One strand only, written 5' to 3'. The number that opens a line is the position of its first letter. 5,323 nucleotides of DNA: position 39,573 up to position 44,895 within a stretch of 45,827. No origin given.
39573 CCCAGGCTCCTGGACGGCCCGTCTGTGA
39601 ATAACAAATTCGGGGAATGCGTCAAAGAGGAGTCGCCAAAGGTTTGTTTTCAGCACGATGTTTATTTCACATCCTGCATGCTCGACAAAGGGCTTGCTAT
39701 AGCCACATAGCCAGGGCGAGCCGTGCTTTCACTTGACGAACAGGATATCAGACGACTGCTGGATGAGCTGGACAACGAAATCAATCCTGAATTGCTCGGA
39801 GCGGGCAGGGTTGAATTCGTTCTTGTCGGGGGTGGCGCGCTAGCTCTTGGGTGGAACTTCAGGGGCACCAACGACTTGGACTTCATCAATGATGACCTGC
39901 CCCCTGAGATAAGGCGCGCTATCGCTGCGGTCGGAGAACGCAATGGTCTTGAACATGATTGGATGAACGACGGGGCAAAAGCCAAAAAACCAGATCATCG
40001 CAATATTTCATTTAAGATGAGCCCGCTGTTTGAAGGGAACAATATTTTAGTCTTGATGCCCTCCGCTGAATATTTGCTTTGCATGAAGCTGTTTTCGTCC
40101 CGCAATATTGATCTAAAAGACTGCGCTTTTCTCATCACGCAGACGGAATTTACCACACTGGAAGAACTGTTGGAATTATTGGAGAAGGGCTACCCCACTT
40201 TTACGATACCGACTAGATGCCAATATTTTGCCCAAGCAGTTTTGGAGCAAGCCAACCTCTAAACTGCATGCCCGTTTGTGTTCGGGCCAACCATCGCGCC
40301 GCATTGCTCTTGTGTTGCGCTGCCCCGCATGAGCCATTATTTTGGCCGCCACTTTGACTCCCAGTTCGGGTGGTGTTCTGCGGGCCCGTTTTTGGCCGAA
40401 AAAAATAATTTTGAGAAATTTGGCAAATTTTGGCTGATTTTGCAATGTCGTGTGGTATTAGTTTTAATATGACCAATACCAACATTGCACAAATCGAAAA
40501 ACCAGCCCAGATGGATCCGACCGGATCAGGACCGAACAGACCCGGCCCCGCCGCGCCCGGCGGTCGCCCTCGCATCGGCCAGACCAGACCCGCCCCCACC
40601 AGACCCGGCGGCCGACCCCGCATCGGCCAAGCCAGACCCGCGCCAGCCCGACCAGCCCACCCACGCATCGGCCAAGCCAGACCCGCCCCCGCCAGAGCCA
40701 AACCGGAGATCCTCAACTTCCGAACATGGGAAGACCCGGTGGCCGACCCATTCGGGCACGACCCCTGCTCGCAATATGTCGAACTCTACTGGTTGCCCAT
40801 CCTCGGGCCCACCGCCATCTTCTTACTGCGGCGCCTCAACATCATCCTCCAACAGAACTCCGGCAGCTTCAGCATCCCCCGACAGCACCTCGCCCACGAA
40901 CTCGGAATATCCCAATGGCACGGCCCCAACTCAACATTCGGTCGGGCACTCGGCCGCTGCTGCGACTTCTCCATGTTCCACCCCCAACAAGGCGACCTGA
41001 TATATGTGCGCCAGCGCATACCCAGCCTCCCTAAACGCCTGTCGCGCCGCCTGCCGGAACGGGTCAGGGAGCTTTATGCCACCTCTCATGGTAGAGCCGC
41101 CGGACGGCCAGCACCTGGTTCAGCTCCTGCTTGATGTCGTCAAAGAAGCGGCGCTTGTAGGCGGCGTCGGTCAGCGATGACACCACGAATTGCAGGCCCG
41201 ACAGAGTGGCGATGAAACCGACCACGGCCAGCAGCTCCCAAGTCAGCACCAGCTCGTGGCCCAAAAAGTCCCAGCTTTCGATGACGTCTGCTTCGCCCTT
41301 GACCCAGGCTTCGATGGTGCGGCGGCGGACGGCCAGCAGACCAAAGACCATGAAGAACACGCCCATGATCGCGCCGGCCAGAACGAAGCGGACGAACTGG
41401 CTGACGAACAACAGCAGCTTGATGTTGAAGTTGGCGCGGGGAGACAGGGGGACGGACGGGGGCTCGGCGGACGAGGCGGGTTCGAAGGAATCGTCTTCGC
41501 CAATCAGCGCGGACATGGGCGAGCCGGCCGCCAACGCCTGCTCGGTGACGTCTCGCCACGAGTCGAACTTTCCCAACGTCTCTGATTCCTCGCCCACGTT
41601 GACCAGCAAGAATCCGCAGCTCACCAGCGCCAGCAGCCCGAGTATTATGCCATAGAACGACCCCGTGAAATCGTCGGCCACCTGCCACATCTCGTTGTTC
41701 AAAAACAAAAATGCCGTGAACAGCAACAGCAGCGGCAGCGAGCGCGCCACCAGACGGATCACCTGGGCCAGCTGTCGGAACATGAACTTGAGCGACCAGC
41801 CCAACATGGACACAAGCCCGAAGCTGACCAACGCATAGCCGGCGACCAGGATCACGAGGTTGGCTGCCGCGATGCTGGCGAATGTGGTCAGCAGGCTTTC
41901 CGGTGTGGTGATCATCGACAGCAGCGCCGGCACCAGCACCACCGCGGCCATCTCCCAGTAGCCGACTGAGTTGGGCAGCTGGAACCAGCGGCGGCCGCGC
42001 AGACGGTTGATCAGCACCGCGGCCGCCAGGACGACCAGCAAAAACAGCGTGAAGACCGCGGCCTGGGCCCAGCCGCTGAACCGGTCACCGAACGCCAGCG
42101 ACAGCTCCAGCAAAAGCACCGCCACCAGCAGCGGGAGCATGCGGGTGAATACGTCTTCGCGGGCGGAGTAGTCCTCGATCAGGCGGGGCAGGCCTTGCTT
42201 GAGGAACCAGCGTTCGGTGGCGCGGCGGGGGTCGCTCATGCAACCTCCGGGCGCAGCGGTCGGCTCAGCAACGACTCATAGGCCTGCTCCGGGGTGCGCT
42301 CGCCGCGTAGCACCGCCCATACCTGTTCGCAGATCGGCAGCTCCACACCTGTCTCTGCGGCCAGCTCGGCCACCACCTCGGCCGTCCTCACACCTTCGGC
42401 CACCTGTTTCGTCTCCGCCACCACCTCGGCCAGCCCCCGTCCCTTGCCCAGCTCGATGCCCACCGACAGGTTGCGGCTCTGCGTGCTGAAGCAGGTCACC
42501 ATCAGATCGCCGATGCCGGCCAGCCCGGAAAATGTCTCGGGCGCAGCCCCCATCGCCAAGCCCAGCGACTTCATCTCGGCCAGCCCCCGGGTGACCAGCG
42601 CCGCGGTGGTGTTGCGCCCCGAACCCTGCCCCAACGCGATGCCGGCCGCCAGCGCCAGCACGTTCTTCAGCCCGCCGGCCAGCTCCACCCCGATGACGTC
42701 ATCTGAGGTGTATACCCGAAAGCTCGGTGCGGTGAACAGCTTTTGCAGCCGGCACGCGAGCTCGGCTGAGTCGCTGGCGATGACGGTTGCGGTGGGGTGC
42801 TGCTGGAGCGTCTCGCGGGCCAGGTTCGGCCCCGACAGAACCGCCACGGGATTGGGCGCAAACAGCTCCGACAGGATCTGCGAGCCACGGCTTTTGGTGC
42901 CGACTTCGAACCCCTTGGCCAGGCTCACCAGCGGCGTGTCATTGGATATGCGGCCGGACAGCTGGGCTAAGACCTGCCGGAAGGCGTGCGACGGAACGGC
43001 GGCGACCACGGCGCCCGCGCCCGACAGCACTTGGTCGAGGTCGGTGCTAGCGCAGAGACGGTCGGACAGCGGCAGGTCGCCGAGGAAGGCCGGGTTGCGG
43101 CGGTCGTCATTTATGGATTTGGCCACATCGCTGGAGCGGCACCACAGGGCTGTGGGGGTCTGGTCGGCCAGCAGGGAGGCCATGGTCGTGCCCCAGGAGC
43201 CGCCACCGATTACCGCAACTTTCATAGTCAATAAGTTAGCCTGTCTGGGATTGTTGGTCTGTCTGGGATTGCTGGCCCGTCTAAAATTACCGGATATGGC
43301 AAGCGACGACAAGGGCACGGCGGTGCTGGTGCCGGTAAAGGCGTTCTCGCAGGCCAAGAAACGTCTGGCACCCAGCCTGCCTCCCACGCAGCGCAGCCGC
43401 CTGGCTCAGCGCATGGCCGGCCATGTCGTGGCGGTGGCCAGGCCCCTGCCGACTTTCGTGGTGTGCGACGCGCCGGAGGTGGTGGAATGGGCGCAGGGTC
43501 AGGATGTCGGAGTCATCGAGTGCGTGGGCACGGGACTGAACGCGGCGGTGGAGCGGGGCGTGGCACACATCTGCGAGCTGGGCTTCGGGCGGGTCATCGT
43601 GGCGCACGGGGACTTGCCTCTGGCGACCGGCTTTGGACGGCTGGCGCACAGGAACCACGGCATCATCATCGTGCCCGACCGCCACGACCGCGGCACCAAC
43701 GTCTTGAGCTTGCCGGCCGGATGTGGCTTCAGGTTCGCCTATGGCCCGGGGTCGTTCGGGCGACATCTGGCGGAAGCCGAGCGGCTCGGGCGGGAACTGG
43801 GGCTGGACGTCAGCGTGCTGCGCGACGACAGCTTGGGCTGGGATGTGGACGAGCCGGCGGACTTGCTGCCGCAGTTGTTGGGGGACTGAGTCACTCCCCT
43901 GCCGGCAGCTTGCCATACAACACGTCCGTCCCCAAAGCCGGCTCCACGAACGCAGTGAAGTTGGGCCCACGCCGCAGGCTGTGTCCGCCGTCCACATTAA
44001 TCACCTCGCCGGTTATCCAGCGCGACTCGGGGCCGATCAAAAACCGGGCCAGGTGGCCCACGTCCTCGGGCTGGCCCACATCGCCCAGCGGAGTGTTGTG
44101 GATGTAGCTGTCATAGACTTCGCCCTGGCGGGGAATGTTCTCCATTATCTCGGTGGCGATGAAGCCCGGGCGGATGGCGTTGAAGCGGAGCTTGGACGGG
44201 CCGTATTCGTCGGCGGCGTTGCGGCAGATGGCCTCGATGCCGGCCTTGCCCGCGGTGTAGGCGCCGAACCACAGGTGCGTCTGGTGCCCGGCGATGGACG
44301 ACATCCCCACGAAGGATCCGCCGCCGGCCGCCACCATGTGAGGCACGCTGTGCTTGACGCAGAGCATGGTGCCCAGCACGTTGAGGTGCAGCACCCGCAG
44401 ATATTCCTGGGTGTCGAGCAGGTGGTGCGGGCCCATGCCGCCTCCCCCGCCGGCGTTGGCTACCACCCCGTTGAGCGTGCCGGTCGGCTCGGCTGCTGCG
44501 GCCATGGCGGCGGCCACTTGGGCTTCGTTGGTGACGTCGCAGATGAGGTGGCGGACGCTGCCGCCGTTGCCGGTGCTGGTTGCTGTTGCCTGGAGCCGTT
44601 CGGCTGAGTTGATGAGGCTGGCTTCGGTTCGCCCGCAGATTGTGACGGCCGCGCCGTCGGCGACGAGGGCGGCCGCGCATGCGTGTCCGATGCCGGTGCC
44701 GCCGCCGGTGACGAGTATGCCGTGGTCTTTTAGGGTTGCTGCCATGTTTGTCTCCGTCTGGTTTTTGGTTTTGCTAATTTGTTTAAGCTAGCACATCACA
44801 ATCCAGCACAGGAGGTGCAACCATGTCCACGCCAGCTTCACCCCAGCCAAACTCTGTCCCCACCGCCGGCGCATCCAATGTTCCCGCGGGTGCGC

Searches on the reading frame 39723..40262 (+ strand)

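Call 86: search_protein_families(library=pfam, proteins=[window:39723-40262:+], max_evalue=0.01)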
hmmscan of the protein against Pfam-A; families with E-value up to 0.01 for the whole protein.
window:39723-40262:+ (179 aa): 2 families
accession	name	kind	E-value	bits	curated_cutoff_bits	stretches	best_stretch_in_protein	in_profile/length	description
PF19502.5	DUF6036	-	6.2e-10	39.6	23.6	1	13-150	3-133/164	Nucleotidyltransferase of unknown function (DUF6036)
PF08843.17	AbiEii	-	7e-05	23.3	22.5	1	30-73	13-62/238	Nucleotidyl transferase AbiEii toxin, Type IV TA system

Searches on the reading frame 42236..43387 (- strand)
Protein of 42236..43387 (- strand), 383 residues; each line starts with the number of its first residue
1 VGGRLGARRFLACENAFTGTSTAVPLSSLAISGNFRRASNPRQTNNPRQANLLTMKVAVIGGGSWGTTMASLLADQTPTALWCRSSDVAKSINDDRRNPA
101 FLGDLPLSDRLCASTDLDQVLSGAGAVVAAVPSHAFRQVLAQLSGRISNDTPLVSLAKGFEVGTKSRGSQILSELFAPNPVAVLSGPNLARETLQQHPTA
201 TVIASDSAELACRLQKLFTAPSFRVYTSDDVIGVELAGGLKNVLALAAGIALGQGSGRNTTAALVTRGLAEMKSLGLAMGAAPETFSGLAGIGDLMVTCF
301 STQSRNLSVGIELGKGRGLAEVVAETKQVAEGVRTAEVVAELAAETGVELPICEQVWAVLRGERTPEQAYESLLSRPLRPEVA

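Call 9: search_protein_families(library=pfam, proteins=[window:42236-43387:-], max_evalue=0.001)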
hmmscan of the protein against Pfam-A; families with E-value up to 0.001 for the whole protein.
window:42236-43387:- (383 aa): 4 families
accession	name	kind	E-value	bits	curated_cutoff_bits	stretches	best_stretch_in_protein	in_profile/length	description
PF07479.19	NAD_Gly3P_dh_C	-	4e-52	176.6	25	1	230-370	1-141/142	NAD-dependent glycerol-3-phosphate dehydrogenase C-terminus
PF01210.29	NAD_Gly3P_dh_N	-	2.6e-46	157.9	23.1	1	56-210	1-157/158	NAD-dependent glycerol-3-phosphate dehydrogenase N-terminus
PF20618.3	GPD_NAD_C_bact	-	2.1e-21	76.7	27.6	1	290-356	1-66/66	Bacterial GPD, NAD-dependent C-terminal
PF03807.23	F420_oxidored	-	4.8e-05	24.3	21.6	0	56-158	1-93/94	NADP oxidoreductase coenzyme F420-dependent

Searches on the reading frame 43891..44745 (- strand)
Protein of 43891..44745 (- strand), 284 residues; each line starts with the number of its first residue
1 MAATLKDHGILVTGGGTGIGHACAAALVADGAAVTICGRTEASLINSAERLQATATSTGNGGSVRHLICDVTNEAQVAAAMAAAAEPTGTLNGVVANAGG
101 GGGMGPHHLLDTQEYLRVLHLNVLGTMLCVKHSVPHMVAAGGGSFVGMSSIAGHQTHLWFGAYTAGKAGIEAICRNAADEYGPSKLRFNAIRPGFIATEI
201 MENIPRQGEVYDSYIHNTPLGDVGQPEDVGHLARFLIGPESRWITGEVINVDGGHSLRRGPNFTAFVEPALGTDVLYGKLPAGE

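Call 86: search_protein_families(library=pfam, proteins=[window:43891-44745:-], max_evalue=0.01)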
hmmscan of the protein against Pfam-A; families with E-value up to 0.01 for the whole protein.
window:43891-44745:- (284 aa): 7 families
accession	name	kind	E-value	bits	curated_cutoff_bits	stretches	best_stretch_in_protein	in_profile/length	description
PF13561.12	adh_short_C2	-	1.7e-54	185.3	27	1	17-255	6-235/236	Enoyl-(Acyl carrier protein) reductase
PF00106.31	adh_short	-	4.6e-44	150.7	26.6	1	10-206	3-192/195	short chain dehydrogenase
PF08659.16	KR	-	1.2e-12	48.6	22.6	1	11-177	4-163/180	KR domain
PF23441.1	SDR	-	1.1e-07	31.9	27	1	3-255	3-255/258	SDR-like rossmann domain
PF13460.12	NAD_binding_10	-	0.0001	22.6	27.2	1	15-198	2-148/184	NAD(P)H-binding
PF02719.21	Polysacc_synt_2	-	0.00023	20.9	20.2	1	10-83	1-75/293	Polysaccharide biosynthesis protein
PF01370.27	Epimerase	-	0.0021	18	20.9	1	10-182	1-161/240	NAD dependent epimerase/dehydratase family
